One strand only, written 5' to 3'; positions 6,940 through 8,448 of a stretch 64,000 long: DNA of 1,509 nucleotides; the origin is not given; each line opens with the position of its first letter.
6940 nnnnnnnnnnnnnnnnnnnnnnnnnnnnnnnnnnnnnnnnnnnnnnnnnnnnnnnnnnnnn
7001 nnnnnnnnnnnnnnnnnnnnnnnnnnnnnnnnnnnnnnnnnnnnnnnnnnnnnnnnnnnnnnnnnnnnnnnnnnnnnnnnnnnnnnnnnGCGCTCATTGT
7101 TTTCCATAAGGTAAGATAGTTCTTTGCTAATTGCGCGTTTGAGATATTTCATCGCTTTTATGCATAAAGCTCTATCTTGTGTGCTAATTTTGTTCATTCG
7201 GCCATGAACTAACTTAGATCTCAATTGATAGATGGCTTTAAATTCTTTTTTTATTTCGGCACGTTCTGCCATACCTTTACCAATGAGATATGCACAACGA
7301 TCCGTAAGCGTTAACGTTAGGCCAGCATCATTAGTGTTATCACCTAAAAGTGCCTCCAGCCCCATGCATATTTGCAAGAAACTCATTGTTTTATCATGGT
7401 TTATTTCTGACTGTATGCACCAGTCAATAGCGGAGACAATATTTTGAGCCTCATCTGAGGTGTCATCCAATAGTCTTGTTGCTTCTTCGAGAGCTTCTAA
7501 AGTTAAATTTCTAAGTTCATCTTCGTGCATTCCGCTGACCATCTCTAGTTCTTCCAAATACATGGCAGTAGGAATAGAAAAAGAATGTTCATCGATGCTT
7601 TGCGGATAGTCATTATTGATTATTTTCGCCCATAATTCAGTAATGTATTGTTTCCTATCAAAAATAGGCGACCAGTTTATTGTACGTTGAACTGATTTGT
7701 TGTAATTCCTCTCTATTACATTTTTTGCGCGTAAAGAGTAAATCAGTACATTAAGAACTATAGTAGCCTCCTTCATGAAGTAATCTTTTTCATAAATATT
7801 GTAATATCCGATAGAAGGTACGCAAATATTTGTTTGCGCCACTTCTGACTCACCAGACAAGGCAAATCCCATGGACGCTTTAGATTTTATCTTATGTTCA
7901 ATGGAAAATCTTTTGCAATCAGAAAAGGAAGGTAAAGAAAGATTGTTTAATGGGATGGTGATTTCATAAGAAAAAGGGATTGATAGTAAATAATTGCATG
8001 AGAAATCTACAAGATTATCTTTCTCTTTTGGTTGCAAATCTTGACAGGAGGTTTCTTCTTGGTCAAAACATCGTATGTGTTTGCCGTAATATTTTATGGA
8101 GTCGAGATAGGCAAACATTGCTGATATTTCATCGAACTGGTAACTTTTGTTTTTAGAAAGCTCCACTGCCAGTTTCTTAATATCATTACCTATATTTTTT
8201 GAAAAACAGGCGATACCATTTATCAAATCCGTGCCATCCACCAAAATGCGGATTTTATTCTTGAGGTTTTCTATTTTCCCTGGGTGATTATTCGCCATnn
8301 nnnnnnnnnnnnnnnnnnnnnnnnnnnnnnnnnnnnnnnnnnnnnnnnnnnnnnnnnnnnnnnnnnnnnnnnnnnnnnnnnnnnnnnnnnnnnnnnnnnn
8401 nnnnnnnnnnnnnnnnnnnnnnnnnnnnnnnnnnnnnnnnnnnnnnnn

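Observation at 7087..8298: AT-rich island encoding a 403-aa protein with a C-terminal HEPN-like R-x4-HG motif: candidate abortive-infection / exclusion system on the phage-plasmid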

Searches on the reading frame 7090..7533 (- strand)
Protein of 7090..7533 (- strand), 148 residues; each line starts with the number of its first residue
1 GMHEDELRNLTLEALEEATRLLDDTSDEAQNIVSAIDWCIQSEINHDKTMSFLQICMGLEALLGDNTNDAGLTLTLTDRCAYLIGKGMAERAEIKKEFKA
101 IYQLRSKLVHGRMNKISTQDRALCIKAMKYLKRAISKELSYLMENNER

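Call 74: find_homologous_proteins(query=A5, max_evalue=0.001)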
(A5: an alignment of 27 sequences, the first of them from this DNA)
Query A5 (27 sequences) (148 aa, profile of the alignment): 59 proteins with E <= 0.001 among 4790 candidates.
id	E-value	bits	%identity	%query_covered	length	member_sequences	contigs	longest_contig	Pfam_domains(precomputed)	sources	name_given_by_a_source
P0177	9.2e-54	199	43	86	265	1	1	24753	-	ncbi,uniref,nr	ncbi:HEPN domain-containing protein [Methylomonas sp. SURF-1]|uniref:HEPN domain-containing protein 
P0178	1.7e-53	198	49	92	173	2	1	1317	-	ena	-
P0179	1.0e-52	195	47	92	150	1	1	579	-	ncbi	-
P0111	6.2e-52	193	47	94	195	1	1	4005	-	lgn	-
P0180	9.3e-52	192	39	82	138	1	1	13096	-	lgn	-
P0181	1.6e-51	191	52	91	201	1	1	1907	-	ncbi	ncbi:HEPN domain-containing protein, partial [Enterobacter mori]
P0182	5.1e-51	190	51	78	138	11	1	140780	-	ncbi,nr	ncbi:TPA: hypothetical protein SI346_001216, partial [Escherichia coli]|nr:hypothetical protein [Esc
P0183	8.5e-51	189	50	86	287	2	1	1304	-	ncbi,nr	ncbi:hypothetical protein QI812_004589, partial [Escherichia coli]|nr:hypothetical protein [Escheric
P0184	7.0e-50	186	42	84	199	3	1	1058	-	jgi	jgi:hypothetical protein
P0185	1.0e-49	186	45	68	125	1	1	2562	-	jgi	-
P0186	1.6e-49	185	85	97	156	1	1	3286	-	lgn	-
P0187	3.3e-49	184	42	72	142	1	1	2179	-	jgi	jgi:hypothetical protein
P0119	4.9e-49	183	43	78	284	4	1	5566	-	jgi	jgi:hypothetical protein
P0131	6.9e-49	183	41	86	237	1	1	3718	-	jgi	jgi:hypothetical protein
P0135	1.0e-48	182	37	94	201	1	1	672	-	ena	-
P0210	1.1e-26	111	38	80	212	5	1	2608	-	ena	-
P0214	1.1e-23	101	36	80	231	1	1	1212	-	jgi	jgi:hypothetical protein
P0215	2.9e-23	100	35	95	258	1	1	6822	-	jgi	jgi:hypothetical protein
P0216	1.3e-22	98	35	91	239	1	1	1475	-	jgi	jgi:Apea-like HEPN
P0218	2.0e-21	94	35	78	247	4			-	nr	nr:HEPN domain-containing protein [Bradyrhizobium sp. IC3123]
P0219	3.2e-21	93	31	78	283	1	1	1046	-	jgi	jgi:hypothetical protein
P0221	5.1e-19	86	37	59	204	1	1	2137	-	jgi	jgi:hypothetical protein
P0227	7.0e-14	69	47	41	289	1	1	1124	-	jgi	jgi:hypothetical protein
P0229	8.0e-12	63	35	53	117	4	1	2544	PF15514.13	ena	-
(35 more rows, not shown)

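Call 75: search_solved_structures(query=A5, max_evalue=10, show_alignments=3)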
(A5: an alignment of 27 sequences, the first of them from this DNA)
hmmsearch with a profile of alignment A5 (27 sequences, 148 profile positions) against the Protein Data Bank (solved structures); distinct sequences matched with E-value up to 10: 2.
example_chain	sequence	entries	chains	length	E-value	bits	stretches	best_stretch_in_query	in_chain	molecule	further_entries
8h2m_A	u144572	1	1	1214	0.073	15.6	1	26-125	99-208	Tape tail measure protein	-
7un1_A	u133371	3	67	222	0.58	12.7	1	31-90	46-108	Sperm acrosome-associated protein 9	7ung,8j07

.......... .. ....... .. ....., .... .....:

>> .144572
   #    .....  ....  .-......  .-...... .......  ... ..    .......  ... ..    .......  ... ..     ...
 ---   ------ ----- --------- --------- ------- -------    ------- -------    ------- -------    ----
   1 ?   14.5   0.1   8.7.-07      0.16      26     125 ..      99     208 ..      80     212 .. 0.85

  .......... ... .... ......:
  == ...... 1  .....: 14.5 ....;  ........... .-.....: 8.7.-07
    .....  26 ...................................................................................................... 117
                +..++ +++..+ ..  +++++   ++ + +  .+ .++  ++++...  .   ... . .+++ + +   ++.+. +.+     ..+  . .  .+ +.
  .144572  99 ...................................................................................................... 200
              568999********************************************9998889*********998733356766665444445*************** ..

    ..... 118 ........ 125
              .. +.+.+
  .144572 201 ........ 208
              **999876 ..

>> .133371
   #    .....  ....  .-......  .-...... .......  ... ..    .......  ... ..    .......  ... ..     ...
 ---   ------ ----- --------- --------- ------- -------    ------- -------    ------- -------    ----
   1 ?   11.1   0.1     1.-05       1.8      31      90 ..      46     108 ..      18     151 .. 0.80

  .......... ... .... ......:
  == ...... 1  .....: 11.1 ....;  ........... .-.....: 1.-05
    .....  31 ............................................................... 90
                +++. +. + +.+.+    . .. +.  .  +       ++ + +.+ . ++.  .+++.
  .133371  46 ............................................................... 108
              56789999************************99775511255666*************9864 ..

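Call 76: search_protein_families(library=pfam, proteins=[P0216, P0215, P0218, P0219, P0227, P0229, P0177, P0214, P0221, P0210], max_evalue=0.1)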
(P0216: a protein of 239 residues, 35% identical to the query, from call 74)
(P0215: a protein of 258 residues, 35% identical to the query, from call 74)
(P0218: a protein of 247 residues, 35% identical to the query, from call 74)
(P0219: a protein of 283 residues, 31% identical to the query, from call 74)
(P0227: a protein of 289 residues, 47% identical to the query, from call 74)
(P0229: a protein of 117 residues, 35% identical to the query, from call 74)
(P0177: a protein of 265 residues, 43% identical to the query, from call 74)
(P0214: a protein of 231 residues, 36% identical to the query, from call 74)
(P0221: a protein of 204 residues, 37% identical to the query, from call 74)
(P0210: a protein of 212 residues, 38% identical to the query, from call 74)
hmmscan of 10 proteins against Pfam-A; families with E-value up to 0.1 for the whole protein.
P0216 (239 aa): 0 families

P0215 (258 aa): 0 families

P0218 (247 aa): 0 families

P0219 (283 aa): 0 families

P0227 (289 aa): 1 family
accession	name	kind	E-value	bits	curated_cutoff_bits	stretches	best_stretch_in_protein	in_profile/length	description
PF18725.6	HEPN_SAV2148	-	0.045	13.6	26.4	0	219-270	128-179/216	SAV2148-like HEPN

P0229 (117 aa): 1 family
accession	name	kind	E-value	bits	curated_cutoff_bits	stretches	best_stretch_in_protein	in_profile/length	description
PF15514.12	ThaI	-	2.3e-09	37.8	25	1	8-42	1-35/203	Restriction endonuclease ThaI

P0177 (265 aa): 0 families

P0214 (231 aa): 0 families

P0221 (204 aa): 1 family
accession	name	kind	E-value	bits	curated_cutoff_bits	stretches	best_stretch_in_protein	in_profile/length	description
PF18735.6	HEPN_RiboL-PSP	-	0.029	14.7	28.4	1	114-178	105-169/191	RiboL-PSP-HEPN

P0210 (212 aa): 0 families

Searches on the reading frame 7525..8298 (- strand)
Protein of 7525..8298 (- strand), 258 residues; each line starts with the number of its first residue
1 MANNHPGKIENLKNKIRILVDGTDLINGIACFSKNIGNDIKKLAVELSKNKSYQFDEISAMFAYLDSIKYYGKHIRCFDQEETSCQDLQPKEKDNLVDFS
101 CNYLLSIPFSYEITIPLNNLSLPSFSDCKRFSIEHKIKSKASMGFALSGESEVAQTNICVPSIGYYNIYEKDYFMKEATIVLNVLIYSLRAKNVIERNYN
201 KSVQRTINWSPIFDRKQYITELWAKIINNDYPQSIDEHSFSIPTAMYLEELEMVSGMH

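Call 55: predict_structure(alignment_id=A2)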
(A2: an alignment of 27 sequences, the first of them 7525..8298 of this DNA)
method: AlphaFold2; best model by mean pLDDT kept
length: 258 residues; sequences in the alignment: 27
mean_pLDDT: 87.4   pTM: 0.82
mean pLDDT of the five models: 87.4, 86.6, 85.9, 84.9, 84.5
residues with pLDDT >= 90: 178; 70-90: 46; 50-70: 27; < 50: 7
segments of 3 or more residues with pLDDT < 50: 208-210
pLDDT, mean of each block of 10 residues (from residue 1): 82 97 91 93 94 91 95 86 91 97 96 93 90 84 53 84 93 94 95 93 60 58 95 94 91 80
secondary structure, 60 per line:
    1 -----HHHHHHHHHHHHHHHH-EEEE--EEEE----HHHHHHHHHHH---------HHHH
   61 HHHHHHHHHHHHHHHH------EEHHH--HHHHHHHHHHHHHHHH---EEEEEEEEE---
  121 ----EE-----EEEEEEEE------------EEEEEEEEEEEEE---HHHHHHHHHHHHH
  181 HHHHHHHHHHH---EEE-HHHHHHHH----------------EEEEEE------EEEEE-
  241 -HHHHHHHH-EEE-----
elements in order: H6-21 E23-26 E29-32 H37-47 H57-76 H90-105 E109-117 E132-139 E152-164 H168-191 E195-197 H199-206 E223-228 E235-239 H242-249 E251-253

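Call 98: find_homologous_proteins(query=A7, max_evalue=0.001)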
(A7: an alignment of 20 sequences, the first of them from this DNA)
Query A7 (20 sequences) (255 aa, profile of the alignment): 4 proteins with E <= 0.001 among 3187 candidates.
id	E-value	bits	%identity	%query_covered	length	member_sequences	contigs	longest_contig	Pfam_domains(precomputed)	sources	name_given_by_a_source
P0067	2.4e-64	236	22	46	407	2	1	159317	-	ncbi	-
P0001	1.5e-57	213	100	100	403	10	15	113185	-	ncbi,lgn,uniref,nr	ncbi:HEPN domain-containing protein [Cronobacter sakazakii]|uniref:HEPN domain-containing protein n=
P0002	1.3e-39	155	60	98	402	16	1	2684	-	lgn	-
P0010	1.7e-30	125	46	99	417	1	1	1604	-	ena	-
